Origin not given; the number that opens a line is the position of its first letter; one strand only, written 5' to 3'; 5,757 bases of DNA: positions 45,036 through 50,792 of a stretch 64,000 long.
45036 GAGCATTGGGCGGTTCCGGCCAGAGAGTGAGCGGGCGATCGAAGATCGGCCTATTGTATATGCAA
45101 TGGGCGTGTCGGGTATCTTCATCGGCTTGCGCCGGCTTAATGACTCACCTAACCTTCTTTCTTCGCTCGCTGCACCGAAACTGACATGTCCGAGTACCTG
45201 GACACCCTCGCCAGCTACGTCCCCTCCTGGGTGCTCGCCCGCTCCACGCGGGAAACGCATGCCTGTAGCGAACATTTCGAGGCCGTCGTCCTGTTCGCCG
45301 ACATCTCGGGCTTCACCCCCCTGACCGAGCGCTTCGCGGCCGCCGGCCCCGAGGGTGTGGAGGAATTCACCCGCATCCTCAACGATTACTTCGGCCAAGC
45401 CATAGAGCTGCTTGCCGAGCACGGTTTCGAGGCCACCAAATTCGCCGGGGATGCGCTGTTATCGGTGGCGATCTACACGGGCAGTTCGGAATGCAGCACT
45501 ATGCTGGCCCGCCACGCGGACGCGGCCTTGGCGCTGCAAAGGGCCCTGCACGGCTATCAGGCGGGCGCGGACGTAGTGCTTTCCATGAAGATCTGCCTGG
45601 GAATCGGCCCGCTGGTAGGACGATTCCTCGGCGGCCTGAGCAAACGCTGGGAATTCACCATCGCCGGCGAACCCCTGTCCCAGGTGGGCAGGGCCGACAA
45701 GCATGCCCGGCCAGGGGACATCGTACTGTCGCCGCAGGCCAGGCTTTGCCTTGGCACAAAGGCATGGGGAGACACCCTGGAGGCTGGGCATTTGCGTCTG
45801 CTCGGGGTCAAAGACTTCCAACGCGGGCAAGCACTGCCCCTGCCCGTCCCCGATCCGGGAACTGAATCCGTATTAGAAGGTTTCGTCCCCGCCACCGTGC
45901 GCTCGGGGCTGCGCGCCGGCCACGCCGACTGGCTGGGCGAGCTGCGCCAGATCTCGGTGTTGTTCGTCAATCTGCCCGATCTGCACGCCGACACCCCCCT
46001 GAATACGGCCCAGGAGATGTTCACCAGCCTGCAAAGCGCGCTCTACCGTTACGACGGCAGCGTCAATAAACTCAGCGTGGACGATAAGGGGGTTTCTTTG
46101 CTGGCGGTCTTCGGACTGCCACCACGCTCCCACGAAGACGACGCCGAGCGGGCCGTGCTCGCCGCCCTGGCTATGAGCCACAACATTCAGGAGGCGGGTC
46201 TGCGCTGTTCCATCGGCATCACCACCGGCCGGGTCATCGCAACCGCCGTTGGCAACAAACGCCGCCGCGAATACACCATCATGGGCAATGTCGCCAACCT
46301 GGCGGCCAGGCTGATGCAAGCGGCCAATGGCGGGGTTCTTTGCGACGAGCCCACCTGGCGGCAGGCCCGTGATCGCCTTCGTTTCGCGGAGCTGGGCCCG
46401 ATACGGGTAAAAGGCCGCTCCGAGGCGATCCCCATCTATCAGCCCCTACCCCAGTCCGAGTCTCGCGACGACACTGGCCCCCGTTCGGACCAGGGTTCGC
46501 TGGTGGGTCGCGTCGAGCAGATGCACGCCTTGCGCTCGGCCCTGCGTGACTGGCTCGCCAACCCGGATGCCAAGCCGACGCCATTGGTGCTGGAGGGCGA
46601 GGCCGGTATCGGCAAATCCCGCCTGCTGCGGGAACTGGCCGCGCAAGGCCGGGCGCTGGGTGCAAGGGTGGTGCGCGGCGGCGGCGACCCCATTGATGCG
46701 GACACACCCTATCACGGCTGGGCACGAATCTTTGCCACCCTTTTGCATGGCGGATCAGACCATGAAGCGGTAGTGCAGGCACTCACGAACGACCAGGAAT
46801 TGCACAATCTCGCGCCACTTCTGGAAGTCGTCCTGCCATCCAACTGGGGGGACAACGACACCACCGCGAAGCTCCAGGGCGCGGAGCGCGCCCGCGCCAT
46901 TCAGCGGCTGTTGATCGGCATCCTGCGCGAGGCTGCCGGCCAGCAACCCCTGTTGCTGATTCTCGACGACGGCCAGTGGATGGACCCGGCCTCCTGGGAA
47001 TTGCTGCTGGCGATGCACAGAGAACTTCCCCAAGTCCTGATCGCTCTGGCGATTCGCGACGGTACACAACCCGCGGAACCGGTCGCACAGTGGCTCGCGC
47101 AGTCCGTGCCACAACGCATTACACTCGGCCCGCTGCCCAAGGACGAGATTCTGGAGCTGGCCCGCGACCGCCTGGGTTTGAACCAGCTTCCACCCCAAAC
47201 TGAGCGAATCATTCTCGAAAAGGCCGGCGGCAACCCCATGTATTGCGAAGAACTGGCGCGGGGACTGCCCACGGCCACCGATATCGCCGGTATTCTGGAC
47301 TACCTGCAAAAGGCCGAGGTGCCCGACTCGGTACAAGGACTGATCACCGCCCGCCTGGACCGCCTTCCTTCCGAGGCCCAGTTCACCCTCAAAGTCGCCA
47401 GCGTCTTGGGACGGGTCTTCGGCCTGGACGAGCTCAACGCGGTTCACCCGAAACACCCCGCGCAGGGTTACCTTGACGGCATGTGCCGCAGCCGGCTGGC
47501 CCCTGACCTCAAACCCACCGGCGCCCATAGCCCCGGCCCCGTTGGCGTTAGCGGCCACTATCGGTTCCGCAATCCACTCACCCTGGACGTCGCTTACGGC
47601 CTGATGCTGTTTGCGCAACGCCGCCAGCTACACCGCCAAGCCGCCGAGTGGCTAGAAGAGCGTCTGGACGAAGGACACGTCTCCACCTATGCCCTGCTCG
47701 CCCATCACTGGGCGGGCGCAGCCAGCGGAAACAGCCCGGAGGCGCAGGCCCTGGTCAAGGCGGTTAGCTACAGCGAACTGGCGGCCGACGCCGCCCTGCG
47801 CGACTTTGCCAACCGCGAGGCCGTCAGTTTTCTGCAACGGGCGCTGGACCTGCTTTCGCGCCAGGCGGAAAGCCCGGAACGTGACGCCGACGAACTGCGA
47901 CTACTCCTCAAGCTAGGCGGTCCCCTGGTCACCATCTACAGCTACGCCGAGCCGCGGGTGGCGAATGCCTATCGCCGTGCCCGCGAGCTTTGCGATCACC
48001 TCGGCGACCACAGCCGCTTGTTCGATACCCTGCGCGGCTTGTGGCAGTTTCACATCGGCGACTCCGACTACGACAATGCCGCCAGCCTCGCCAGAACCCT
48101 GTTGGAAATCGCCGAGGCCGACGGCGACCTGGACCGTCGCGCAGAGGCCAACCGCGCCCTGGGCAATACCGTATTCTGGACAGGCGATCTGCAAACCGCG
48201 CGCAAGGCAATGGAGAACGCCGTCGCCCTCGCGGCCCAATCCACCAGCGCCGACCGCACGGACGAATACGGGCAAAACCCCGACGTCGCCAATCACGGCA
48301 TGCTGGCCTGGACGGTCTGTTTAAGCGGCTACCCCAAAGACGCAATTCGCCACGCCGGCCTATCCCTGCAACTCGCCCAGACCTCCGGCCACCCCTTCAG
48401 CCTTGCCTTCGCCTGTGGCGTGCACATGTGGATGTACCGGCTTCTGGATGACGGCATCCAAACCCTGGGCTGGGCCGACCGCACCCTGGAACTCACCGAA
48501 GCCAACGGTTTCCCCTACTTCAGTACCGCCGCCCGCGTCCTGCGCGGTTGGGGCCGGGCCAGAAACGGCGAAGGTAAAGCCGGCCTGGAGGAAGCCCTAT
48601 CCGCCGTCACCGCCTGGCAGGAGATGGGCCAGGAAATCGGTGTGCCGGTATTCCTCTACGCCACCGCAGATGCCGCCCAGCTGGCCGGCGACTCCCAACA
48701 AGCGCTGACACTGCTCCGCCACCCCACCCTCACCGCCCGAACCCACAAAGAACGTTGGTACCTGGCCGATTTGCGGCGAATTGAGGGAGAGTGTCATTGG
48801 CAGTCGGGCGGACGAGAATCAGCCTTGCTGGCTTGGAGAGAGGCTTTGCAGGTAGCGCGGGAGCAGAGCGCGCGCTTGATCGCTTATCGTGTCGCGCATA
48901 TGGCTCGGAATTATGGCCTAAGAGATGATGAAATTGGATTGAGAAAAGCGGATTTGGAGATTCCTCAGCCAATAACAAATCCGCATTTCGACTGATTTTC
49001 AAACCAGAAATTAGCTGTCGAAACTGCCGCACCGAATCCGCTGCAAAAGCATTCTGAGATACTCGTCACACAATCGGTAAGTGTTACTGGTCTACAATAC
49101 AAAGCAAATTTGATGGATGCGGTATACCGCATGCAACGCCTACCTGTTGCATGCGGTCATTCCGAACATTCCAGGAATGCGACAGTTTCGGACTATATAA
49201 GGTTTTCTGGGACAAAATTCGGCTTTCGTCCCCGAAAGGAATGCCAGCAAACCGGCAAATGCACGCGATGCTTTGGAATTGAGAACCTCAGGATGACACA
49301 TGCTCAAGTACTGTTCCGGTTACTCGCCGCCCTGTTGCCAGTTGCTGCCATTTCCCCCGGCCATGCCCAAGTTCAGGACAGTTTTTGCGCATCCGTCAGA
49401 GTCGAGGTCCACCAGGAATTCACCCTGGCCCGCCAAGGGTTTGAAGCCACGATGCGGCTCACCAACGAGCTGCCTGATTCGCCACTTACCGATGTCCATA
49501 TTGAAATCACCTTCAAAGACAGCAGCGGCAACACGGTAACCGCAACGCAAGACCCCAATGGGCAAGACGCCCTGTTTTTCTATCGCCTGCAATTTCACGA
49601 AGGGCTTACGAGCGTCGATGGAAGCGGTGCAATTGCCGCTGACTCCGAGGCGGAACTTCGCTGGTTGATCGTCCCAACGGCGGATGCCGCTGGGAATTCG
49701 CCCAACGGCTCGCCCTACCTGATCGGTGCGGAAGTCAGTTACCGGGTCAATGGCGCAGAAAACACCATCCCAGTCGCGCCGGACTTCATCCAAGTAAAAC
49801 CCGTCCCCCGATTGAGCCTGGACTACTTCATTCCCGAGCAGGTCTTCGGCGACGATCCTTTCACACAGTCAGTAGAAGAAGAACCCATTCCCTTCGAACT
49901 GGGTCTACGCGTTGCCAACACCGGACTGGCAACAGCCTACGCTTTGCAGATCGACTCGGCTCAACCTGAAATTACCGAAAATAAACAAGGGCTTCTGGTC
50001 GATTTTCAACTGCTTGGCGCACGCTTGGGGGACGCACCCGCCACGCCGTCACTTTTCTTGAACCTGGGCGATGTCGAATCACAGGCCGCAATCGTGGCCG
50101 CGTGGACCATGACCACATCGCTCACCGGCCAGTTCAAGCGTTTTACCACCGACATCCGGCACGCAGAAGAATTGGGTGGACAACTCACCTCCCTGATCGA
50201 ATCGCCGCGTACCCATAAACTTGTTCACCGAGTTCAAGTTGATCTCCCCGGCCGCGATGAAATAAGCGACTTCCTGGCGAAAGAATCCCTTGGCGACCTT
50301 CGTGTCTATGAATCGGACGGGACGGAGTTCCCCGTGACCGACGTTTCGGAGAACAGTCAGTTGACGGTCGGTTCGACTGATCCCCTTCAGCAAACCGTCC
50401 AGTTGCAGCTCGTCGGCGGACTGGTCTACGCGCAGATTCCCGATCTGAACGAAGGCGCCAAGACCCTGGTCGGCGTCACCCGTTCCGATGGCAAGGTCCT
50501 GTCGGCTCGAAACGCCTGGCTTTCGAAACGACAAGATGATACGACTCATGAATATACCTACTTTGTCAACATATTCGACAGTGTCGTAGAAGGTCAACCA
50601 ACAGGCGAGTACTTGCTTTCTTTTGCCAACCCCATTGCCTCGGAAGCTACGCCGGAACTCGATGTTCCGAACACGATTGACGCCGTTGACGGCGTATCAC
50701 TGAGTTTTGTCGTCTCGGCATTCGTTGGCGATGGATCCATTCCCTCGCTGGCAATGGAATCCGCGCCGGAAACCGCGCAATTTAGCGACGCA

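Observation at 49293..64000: Four-gene operon: Ca-loop secreted protein, transglutaminase-like protease, giant beta-helix/FN3 surface protein, RHS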

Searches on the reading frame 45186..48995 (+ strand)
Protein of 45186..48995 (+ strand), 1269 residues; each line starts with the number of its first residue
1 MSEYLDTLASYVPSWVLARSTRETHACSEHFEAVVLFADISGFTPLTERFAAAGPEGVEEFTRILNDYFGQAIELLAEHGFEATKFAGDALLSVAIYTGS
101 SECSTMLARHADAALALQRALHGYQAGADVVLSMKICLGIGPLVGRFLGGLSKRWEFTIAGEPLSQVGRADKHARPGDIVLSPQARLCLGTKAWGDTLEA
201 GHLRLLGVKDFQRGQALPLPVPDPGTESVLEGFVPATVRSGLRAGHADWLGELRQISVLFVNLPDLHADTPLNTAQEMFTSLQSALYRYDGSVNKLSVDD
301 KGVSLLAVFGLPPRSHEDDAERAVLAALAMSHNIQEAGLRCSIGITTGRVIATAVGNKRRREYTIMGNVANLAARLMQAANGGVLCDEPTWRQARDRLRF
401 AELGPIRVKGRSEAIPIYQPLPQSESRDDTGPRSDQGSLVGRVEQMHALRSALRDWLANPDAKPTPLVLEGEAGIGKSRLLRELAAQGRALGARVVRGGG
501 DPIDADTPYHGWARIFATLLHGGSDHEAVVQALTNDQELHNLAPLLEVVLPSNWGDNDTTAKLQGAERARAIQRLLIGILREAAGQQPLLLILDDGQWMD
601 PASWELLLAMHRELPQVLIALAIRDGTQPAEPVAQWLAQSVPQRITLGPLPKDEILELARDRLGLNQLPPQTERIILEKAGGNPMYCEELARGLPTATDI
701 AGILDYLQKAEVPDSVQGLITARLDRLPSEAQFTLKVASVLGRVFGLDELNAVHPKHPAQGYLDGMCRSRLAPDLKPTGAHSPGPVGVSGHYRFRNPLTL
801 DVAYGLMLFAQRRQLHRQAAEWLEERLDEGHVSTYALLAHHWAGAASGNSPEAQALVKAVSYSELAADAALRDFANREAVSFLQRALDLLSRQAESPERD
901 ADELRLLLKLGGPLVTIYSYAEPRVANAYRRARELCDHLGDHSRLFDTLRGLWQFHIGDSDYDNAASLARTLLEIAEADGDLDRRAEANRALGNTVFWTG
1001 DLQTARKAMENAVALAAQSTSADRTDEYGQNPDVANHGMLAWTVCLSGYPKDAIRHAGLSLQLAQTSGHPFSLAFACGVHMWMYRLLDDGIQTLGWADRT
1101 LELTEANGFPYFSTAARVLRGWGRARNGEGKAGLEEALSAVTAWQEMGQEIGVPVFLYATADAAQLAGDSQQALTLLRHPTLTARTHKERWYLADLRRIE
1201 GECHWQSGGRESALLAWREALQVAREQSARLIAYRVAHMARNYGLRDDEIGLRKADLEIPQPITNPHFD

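Call 5: search_protein_families(library=pfam, proteins=[window:45186-48995:+], max_evalue=0.01)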
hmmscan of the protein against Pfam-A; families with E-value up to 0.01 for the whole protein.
window:45186-48995:+ (1269 aa): 4 families
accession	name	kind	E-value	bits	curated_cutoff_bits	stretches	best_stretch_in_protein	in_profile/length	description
PF00211.25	Guanylate_cyc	-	1.7e-22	80.4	21.9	2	254-413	7-175/183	Adenylate and Guanylate cyclase catalytic domain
PF13191.12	AAA_16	-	6.9e-21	75.9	32.6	1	439-616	2-161/167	AAA ATPase domain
PF13401.12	AAA_22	-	2.3e-05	25.1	27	1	466-612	7-109/130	AAA domain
PF05729.18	NACHT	-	0.00051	20.3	26.7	0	467-486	3-22/167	NACHT domain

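Call 6: search_protein_families(library=ncbifam, proteins=[window:45186-48995:+], max_evalue=0.01)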
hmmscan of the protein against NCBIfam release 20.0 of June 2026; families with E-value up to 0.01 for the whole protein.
window:45186-48995:+ (1269 aa): 2 families
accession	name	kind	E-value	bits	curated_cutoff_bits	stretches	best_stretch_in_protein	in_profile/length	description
TIGR03903.1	TOMM_kin_cyc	equivalog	4e-86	290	705.75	1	302-1236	341-1260/1267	TOMM system kinase/cyclase fusion protein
TIGR02928.1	TIGR02928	subfamily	0.00026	20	181.3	0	438-487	16-63/366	orc1/cdc6 family replication initiation protein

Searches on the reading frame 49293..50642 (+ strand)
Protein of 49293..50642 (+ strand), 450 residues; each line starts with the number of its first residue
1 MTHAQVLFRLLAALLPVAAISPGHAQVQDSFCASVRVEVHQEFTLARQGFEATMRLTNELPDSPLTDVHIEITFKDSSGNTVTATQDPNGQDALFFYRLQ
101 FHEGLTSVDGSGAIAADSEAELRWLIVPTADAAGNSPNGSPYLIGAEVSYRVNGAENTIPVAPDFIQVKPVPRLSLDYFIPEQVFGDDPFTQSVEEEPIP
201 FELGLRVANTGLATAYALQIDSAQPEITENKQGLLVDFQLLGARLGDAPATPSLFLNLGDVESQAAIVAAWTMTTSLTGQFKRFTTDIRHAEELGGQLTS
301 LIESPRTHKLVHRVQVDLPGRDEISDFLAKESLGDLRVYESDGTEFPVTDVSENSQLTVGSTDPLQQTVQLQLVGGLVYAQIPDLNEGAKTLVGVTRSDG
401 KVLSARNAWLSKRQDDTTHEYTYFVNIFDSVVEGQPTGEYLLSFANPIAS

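Call 58: search_protein_families(library=pfam, proteins=[window:49293-50642:+], max_evalue=1)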
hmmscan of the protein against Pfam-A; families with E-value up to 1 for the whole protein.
window:49293-50642:+ (450 aa): 0 families
